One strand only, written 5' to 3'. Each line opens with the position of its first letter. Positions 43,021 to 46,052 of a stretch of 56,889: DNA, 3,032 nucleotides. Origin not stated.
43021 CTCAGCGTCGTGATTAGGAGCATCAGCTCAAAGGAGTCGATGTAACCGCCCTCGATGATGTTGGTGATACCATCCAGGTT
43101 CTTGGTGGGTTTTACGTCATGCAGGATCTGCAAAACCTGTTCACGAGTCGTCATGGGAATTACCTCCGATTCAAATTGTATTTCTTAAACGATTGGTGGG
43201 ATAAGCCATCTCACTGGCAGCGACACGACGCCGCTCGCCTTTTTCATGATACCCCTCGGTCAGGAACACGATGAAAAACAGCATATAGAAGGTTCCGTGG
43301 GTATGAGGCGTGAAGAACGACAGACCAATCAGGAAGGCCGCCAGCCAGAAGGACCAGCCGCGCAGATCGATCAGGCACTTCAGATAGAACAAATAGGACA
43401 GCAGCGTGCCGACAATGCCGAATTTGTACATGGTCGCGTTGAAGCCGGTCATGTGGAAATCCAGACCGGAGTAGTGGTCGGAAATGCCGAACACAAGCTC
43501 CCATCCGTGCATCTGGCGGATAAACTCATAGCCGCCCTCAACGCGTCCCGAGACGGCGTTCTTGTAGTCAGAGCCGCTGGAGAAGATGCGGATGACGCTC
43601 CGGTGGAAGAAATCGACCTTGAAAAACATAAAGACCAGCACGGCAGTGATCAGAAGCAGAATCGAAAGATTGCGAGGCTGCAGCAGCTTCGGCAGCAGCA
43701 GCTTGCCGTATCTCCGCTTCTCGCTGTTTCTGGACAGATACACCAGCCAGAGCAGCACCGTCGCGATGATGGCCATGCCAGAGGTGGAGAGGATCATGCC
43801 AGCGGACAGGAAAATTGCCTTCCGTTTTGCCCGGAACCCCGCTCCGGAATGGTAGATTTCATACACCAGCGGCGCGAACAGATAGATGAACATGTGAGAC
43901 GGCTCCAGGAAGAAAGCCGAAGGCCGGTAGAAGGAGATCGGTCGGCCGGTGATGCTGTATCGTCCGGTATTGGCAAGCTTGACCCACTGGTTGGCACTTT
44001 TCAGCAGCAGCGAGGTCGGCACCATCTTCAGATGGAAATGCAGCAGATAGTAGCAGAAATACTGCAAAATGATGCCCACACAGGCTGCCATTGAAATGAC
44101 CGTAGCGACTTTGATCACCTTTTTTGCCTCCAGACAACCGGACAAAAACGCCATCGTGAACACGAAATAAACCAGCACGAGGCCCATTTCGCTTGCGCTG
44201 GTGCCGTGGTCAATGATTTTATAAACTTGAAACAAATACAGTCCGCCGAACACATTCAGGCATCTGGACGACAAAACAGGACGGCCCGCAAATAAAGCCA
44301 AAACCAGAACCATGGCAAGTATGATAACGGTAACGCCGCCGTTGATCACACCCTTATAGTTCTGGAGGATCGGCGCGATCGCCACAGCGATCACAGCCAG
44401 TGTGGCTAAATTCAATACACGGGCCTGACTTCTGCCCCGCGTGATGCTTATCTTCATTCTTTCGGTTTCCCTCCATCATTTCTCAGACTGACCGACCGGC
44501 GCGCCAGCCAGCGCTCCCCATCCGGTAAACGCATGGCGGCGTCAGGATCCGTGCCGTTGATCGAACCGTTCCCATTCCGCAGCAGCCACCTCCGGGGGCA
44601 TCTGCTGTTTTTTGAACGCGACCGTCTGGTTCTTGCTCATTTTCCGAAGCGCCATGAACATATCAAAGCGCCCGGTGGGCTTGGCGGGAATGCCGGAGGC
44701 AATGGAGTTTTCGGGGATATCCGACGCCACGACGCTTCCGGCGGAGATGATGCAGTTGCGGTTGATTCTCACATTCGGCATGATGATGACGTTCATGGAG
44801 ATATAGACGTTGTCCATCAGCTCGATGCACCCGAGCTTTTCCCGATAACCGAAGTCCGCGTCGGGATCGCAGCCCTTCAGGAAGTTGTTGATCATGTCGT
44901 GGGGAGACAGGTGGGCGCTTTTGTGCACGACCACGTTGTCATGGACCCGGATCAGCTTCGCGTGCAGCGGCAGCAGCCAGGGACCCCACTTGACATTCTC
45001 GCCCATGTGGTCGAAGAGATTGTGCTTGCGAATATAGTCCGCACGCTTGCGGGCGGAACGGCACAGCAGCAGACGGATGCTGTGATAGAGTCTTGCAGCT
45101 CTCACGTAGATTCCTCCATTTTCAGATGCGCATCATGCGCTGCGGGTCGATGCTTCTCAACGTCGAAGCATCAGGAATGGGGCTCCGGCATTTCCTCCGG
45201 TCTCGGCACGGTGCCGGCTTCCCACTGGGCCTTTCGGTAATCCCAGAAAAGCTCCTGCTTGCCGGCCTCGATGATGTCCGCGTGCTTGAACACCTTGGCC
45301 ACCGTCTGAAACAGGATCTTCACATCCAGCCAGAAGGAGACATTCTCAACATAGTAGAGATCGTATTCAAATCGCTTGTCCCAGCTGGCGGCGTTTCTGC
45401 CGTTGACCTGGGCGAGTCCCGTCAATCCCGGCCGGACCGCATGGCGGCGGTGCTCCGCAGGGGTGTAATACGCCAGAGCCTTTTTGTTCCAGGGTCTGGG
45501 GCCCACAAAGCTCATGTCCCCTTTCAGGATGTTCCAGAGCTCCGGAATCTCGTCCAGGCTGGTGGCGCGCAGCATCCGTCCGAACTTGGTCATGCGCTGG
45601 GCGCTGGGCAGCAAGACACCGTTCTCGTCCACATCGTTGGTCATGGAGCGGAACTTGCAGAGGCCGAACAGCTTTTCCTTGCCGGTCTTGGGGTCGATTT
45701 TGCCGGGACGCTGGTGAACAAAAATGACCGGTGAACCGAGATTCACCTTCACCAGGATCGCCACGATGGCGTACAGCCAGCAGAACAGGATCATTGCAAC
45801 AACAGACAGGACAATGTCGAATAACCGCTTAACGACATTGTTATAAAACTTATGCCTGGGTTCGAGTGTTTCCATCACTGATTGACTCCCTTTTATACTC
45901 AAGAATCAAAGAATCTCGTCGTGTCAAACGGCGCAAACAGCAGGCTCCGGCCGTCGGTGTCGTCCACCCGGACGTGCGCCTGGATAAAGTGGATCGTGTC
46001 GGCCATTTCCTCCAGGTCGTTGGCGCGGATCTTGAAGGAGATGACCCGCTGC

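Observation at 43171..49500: Wzx/Wzy-type assembly genes with an initiating transferase but no Leloir glycosyltransferase; two ATP-grasp ligases sit between the PGT and the aminotransferase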

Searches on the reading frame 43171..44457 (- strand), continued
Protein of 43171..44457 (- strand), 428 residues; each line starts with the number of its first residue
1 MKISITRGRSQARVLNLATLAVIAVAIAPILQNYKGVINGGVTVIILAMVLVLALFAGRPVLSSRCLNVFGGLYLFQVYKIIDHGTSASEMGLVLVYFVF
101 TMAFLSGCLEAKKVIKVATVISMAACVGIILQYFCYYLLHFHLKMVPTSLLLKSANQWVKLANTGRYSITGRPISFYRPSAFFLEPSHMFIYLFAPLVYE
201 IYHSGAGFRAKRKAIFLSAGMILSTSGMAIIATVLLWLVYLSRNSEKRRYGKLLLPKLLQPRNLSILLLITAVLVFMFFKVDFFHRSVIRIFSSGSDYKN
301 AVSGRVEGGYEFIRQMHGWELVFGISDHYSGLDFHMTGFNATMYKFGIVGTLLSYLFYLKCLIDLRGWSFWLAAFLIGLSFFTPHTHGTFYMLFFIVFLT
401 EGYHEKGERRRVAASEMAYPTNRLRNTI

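Call 51: predict_structure(alignment_id=A1)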
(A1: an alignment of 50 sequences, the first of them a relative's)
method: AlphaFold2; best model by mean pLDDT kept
length: 428 residues; sequences in the alignment: 50
mean_pLDDT: 89.5   pTM: 0.90
mean pLDDT of the five models: 89.5, 88.1, 87.7, 87.5, 87.2
residues with pLDDT >= 90: 303; 70-90: 89; 50-70: 29; < 50: 7
segments of 3 or more residues with pLDDT < 50: 1-7
pLDDT, mean of each block of 10 residues (from residue 1): 47 86 96 94 95 88 89 94 82 93 93 97 97 96 95 91 91 89 91 97 82 96 93 95 75 90 95 95 89 77 87 93 80 81 94 97 95 96 86 95 94 90 63
secondary structure, 60 per line:
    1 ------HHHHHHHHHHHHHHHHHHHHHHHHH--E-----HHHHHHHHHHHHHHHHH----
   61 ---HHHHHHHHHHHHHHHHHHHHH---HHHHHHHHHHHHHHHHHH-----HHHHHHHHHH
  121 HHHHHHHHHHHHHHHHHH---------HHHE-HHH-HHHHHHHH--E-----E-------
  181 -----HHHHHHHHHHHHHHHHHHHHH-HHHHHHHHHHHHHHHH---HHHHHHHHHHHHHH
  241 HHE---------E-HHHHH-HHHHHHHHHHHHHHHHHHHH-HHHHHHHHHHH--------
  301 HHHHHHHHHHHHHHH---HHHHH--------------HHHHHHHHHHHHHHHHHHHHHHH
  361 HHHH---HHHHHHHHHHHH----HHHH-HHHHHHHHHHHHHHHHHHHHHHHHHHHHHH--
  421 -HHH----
elements in order: H7-31 H40-56 H64-84 H88-105 H111-138 H157-164 H186-206 H208-223 H227-242 H255-259 H261-280 H282-292 H301-315 H319-323 H338-364 H368-379 H384-387 H389-418

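Call 56: fold_search(model_id=the predicted structure, library=pdb)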
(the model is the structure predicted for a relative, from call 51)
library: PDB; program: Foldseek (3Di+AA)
matches with E <= 10: 116; with E <= 0.001: 0
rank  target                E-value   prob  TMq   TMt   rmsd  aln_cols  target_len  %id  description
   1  7tpg_B                1.6e-03  1.00  0.48  0.51   7.5       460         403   12  Single-Particle Cryo-EM Structure of the WaaL O-antigen ligase in its ligand bound state (released 2022-04-06)
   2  8bh1_A                3.2e-02  0.85  0.25  0.29  14.5       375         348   14  Core divisome complex FtsWIQBL from Pseudomonas aeruginosa (released 2023-04-19)
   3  5doq_A                7.7e-01  0.06  0.11  0.11  20.6       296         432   12  The structure of bd oxidase from Geobacillus thermodenitrificans (released 2016-05-04)
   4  6zdv                  1.2e+00  0.04  0.11  0.12  28.4       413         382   11  Crystal structure of stabilized A2A adenosine receptor A2AR-StaR2-bRIL in complex with Chromone 5d (released 2020-09-16)
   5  5jtb                  1.3e+00  0.06  0.12  0.13  29.1       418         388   11  Crystal structure of the chimeric protein of A2aAR-BRIL with bound iodide ions (released 2017-05-31)
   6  7oy2_C                1.4e+00  0.04  0.12  0.12  22.3       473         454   10  High resolution structure of cytochrome bd-II oxidase from E. coli (released 2021-12-15)
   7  7ose_A                1.6e+00  0.06  0.11  0.09  19.4       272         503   12  cytochrome bd-II type oxidase with bound aurachin D (released 2021-11-17)
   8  6zdr                  1.6e+00  0.05  0.12  0.13  28.8       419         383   12  Crystal structure of stabilized A2A adenosine receptor A2AR-StaR2-bRIL in complex with Chromone 4d (released 2020-09-16)
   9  7r43_L                1.7e+00  0.05  0.16  0.13  20.7       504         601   10  Bovine complex I in the presence of IM1761092, active class iii (Composite map) (released 2023-02-08)
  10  8hb0_A                1.7e+00  0.02  0.11  0.09  26.2       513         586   14  Structure of human SGLT2-MAP17 complex with TA1887 (released 2023-11-01)
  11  6aqf                  1.8e+00  0.04  0.11  0.11  29.2       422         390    9  Crystal structure of A2AAR-BRIL in complex with the antagonist ZM241385 produced from Pichia pastoris (released 2018-01-10)
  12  8rvw                  2.2e+00  0.04  0.11  0.12  28.6       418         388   11  Dark structure of the human adenosine A2A receptor bound to synthetic photoswitch "StilSwitch3" determined by serial syn (released 2025-01-08)
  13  5tgz                  2.4e+00  0.05  0.10  0.10  23.3       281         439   12  Crystal Structure of the Human Cannabinoid Receptor CB1 (released 2016-11-02)
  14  8cic                  2.6e+00  0.04  0.12  0.13  28.6       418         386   11  Crystal structure of stabilized A2A adenosine receptor A2AR-StaR2-bRIL in complex with clinical candidate Etrumadenant (released 2023-05-31)
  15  9okg                  2.6e+00  0.02  0.12  0.11  24.0       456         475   12  Cryo-EM structure of human SV2A in complex with levetiracetam (released 2025-12-10)
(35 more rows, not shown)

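Call 79: search_protein_families(library=pfam, proteins=[L091:5848-6858:+, L093:2141-3148:+], max_evalue=0.01)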
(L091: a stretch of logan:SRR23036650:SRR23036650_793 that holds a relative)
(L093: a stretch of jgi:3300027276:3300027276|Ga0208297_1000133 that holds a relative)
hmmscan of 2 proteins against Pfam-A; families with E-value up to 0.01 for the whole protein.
L091:5848-6858:+ (336 aa): 1 family
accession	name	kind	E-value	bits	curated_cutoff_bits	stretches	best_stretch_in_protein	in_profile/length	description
PF01041.23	DegT_DnrJ_EryC1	-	0.0033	17.1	19.8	1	222-293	237-312/360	DegT/DnrJ/EryC1/StrS aminotransferase family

L093:2141-3148:+ (335 aa): 10 families
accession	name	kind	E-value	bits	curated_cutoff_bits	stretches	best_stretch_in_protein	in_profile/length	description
PF01370.27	Epimerase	-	1.2e-53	182.5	20.9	1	3-262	1-240/240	NAD dependent epimerase/dehydratase family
PF16363.11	GDP_Man_Dehyd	-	6.8e-51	174.1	27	1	4-324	1-331/332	GDP-mannose 4,6 dehydratase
PF02719.21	Polysacc_synt_2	-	3.5e-12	46.5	20.2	1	3-183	1-174/293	Polysaccharide biosynthesis protein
PF04321.23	RmlD_sub_bind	-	3.7e-11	43.1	27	1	1-162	1-138/287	RmlD substrate binding domain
PF01073.25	3Beta_HSD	-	4.4e-11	42.8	22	1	5-163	2-160/280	3-beta hydroxysteroid dehydrogenase/isomerase family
PF13460.12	NAD_binding_10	-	1e-06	29.2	27.2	1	7-134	1-109/184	NAD(P)H-binding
PF00106.31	adh_short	-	1.2e-05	25.3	26.6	1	2-83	2-87/195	short chain dehydrogenase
PF08659.16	KR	-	3.6e-05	24.2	22.6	1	3-131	3-144/180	KR domain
PF07993.18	NAD_binding_4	-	8.8e-05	22.2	20.1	1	72-166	87-194/258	Male sterility protein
PF13561.12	adh_short_C2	-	0.00013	22.1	27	1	12-87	8-87/236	Enoyl-(Acyl carrier protein) reductase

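Call 81: find_related_loci(query=A1, collection=metagenome_contigs, flank=10000)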
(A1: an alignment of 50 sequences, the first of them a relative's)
Query A1 (428 aa) in metagenome_contigs; peptide patterns used: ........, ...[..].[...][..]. (x = any residue, [..] = any of these).
191 stretches matched a pattern; 58 encode a relative of the query (tblastn E <= 1e-3); 57 distinct loci.
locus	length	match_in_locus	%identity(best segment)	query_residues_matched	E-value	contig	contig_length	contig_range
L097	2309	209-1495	59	4-423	5e-165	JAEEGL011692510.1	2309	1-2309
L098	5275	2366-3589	41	2-419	2e-103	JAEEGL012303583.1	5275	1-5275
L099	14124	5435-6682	40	11-424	1e-98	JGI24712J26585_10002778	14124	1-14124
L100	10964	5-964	45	89-411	6e-89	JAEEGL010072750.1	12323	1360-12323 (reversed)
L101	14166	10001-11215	40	25-423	1e-86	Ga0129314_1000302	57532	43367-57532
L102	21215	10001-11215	40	25-423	2e-86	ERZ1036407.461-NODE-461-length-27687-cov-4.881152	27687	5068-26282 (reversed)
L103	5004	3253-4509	37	5-427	2e-84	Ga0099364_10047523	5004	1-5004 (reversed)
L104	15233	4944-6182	38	11-423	2e-82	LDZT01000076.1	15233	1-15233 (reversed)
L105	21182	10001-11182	40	25-418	8e-82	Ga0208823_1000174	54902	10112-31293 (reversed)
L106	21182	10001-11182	44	9-406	7e-112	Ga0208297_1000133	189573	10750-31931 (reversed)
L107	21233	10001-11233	38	4-410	4e-78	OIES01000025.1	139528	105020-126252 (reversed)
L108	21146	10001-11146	39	25-406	6e-78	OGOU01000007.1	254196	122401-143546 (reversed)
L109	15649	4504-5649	39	25-406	6e-78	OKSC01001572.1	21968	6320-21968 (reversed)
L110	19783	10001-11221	38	4-406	1e-77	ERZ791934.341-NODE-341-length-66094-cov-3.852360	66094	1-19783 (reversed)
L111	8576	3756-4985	38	8-417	2e-77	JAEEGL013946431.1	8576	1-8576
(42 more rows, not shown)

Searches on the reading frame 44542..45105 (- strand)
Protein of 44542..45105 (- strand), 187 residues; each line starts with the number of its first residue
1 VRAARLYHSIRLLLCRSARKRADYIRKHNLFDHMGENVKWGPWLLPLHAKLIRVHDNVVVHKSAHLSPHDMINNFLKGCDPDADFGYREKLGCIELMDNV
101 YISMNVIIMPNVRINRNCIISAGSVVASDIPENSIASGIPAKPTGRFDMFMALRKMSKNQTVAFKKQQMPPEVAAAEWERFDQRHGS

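Call 3: search_protein_families(library=pfam, proteins=[window:44542-45105:-], max_evalue=0.01)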
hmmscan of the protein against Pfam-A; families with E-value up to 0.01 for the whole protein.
window:44542-45105:- (187 aa): 1 family
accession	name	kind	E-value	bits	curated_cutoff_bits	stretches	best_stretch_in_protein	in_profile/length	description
PF00132.30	Hexapep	-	8.7e-10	38.3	27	1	96-127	4-35/36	Bacterial transferase hexapeptide (six repeats)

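Call 8: search_protein_families(library=ncbifam, proteins=[window:44542-45105:-], max_evalue=0.01)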
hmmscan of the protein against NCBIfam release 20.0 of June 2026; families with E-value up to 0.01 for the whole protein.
window:44542-45105:- (187 aa): 35 families (the best 25 are shown)
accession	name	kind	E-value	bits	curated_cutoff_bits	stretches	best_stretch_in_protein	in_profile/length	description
TIGR03570.1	NeuD_NnaD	subfamily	2.1e-11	43.8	160.8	1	53-142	119-202/202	NeuD/PglB/VioB family sugar acetyltransferase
NF007240.0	PRK09677.1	equivalog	2e-10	40.5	243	1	94-144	131-181/192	putative lipopolysaccharide biosynthesis O-acetyl transferase WbbJ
NF007076.0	PRK09527.1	equivalog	6.3e-10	38.8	347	1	94-142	132-180/203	galactoside O-acetyltransferase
TIGR03532.1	DapD_Ac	equivalog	4.9e-09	36.1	231.75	1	94-143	161-210/231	2,3,4,5-tetrahydropyridine-2,6-dicarboxylate N-acetyltransferase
NF041874.1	EPS_EpsC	equivalog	5.2e-09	36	150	1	96-143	116-163/168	serine O-acetyltransferase EpsC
NF058585.1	HptprglPActTf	PfamEq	1.3e-08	34.6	300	1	90-142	103-155/172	heptaprenylglyceryl phosphate O-acetyltransferase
NF007797.0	PRK10502.1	subfamily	1.8e-08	34.2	192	1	92-144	124-176/183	WcaF family extracellular polysaccharide biosynthesis acetyltransferase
NF000147.1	stregram_VatF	exception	2.6e-08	33.6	400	1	59-164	86-188/221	streptogramin A O-acetyltransferase Vat(F)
TIGR03308.1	phn_thr-fam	hypoth_equivalog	2.7e-08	33.9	201.65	1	74-153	89-169/204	phosphonate metabolim protein, transferase hexapeptide repeat family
NF000311.1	Vat_ABCDEFH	equivalog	3.7e-08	33.2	300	1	92-144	109-161/201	Vat family streptogramin A O-acetyltransferase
TIGR01853.1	lipid_A_lpxD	equivalog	4.3e-08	32.5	242.5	2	95-152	256-313/325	UDP-3-O-(3-hydroxymyristoyl)glucosamine N-acyltransferase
NF007499.0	PRK10092.1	equivalog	1.8e-07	31.1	314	1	65-142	101-178/183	maltose O-acetyltransferase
NF038307.1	EPS_acetyl_HpsU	equivalog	8.9e-07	28.7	305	1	84-144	115-175/178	hormogonium polysaccharide biosynthesis acetyltransferase HpsU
NF000504.1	stregram_VatH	exception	2.9e-06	27.3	475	1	98-145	122-169/216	streptogramin A O-acetyltransferase Vat(H)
NF000111.1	stregram_VatD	exception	4.6e-06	26.6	400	1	97-148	117-169/209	streptogramin A O-acetyltransferase Vat(D)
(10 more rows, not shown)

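Call 72: search_solved_structures(query=window:44542-45105:-, max_evalue=0.001)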
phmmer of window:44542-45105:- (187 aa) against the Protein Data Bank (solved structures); distinct sequences matched with E-value up to 0.001: 38.
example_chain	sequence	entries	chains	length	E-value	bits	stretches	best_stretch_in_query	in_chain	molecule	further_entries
3r8y_A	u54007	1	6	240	2.4e-09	40.2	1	96-148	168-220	2,3,4,5-tetrahydropyridine-2,6-dicarboxylate N-acetyltransferase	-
4egg_A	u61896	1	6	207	8.3e-09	38.4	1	89-152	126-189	Putative acetyltransferase SACOL2570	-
4dcl_A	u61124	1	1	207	8.4e-09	38.4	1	89-152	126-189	Putative acetyltransferase SACOL2570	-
3ftt_A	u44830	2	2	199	9.9e-09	38.1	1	89-150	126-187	Putative acetyltransferase SACOL2570 | Galactoside O-acetyltransferase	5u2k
3v4e_A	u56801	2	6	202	1e-08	38.1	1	89-150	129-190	Galactoside O-acetyltransferase | Putative acetyltransferase SACOL2570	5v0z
3srt_A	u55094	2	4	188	2.6e-08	36.8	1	34-143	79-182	Maltose O-acetyltransferase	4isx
3fs8_A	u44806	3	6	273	6.2e-08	35.6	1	51-143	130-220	QdtC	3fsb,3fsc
3cj8_A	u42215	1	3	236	7.8e-08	35.2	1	96-148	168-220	2,3,4,5-tetrahydropyridine-2,6-dicarboxylate N-acetyltransferase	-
1kqa_A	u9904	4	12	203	1.8e-07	34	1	94-142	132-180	GALACTOSIDE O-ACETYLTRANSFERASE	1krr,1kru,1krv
6wye_A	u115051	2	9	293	1.9e-07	33.9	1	96-147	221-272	Serine acetyltransferase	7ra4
4n27_A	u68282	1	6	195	2.5e-06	30.3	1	84-149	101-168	Bacterial transferase hexapeptide repeat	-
2ic7_A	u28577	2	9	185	4.5e-06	29.5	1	96-142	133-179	Maltose transacetylase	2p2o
3hjj_A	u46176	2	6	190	7.9e-06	28.7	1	94-143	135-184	Maltose O-acetyltransferase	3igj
6ag8_C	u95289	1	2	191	9.2e-06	28.5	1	78-142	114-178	Maltose O-acetyltransferase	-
1ocx_A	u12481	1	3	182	9.6e-06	28.4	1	79-142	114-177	MALTOSE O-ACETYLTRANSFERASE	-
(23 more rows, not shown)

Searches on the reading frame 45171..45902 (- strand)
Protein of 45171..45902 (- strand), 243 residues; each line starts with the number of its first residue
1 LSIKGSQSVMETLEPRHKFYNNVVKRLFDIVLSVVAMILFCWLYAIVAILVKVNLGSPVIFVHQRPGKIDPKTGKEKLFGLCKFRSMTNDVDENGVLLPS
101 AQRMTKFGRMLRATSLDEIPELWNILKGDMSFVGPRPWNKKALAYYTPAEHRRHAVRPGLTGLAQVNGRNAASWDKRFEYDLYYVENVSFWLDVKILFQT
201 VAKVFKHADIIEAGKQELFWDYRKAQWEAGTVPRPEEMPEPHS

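Call 3: search_protein_families(library=pfam, proteins=[window:45171-45902:-], max_evalue=0.01)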
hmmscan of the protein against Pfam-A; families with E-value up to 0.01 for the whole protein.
window:45171-45902:- (243 aa): 1 family
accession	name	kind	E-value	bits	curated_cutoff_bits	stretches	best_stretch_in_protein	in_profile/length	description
PF02397.22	Bac_transf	-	7.1e-61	205.3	27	1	25-206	1-179/179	Bacterial sugar transferase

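Call 8: search_protein_families(library=ncbifam, proteins=[window:45171-45902:-], max_evalue=0.01)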
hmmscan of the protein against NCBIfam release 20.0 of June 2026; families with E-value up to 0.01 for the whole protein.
window:45171-45902:- (243 aa): 11 families
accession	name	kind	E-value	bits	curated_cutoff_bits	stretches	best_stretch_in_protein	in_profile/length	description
TIGR03025.1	EPS_sugtrans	subfamily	1.3e-70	238.9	295.55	1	9-207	242-441/445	exopolysaccharide biosynthesis polyprenyl glycosylphosphotransferase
TIGR03023.1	WcaJ_sugtrans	equivalog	8.9e-59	199.9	410.75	1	12-207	250-449/453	undecaprenyl-phosphate glucose phosphotransferase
TIGR03022.1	WbaP_sugtrans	subfamily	1.7e-53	182.5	403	2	103-206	348-451/456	undecaprenyl-phosphate galactose phosphotransferase WbaP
NF052601.1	undeca_RfbP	equivalog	4.1e-48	163.8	330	2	101-204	132-235/244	undecaprenyl-phosphate galactose phosphotransferase family protein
TIGR03013.1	EpsB_2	subfamily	1.3e-47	162.9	393.35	1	17-204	247-436/443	TIGR03013 family XrtA/PEP-CTERM system glycosyltransferase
NF007518.0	PRK10124.1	equivalog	1.6e-38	132.7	684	1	20-205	269-458/464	undecaprenyl-phosphate glucose phosphotransferase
NF041877.1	EPS_EpsZ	equivalog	8.8e-36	123.5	800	1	20-205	261-453/459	exopolysaccharide biosynthesis polyisoprenyl-phosphate hexose-1-phosphate transferase EpsZ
NF011751.0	PRK15204.1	equivalog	4.8e-34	117.8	907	1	21-206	276-471/476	undecaprenyl-phosphate galactose phosphotransferase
NF050817.1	PolSacchBiosHfsE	equivalog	2.6e-29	102.3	750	1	22-202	269-457/467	polysaccharide biosynthesis protein HfsE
NF045514.1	glycotran_HepC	equivalog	1.2e-17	64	140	1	13-139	105-213/220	heterocyst development glycosyltransferase HepC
TIGR00930.1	2a30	subfamily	0.0011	17.2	953.4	1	14-55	492-532/936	K-Cl cotransporter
